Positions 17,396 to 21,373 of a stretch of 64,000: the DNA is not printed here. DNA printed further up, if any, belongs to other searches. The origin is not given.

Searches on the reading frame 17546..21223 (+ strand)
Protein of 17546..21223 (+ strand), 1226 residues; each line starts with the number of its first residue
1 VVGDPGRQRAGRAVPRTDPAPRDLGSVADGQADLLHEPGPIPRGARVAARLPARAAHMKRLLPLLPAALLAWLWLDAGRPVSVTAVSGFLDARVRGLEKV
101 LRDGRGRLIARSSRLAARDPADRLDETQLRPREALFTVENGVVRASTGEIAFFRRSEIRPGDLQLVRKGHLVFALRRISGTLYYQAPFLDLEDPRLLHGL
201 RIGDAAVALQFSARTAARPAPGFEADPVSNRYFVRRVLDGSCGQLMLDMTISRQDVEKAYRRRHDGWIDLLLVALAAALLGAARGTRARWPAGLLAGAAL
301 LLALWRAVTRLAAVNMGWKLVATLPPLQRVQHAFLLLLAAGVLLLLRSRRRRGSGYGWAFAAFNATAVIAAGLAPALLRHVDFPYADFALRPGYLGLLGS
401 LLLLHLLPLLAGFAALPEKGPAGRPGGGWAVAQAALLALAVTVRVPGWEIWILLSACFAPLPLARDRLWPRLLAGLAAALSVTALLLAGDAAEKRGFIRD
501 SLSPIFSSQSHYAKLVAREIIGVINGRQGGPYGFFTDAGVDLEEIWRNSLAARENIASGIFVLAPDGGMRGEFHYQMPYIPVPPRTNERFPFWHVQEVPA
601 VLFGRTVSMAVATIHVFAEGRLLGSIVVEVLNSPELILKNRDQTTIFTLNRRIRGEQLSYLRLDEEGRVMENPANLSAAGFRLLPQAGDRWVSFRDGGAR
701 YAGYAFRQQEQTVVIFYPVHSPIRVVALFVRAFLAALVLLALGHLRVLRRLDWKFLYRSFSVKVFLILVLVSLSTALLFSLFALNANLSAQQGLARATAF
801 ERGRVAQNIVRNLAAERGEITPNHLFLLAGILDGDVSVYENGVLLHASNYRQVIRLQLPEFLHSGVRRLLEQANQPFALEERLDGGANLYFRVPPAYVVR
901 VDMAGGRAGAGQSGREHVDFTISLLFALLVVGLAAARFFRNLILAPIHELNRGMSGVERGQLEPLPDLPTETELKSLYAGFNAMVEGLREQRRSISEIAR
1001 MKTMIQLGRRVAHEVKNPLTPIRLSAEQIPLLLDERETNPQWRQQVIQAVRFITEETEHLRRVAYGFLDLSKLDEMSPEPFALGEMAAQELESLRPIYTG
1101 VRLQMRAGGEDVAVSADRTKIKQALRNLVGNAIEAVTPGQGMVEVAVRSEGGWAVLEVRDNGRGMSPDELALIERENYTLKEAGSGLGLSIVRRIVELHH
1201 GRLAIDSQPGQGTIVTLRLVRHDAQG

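Call 44: search_protein_families(library=pfam, proteins=[window:17546-21223:+], max_evalue=0.00001)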
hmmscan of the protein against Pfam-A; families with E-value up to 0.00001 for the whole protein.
window:17546-21223:+ (1226 aa): 4 families
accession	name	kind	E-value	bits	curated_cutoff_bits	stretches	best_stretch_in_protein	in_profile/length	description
PF02518.31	HATPase_c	-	1e-25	90.7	26.4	1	1117-1219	2-107/111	Histidine kinase-, DNA gyrase B-, and HSP90-like ATPase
PF13581.12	HATPase_c_2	-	2e-06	28.3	27.4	1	1115-1218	25-126/127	Histidine kinase-like ATPase domain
PF00512.31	HisKA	-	3.7e-06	27.3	26.9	0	1009-1075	7-65/66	His Kinase A (phospho-acceptor) domain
PF00672.30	HAMP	-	5e-06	27.2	25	0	938-990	1-53/53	HAMP domain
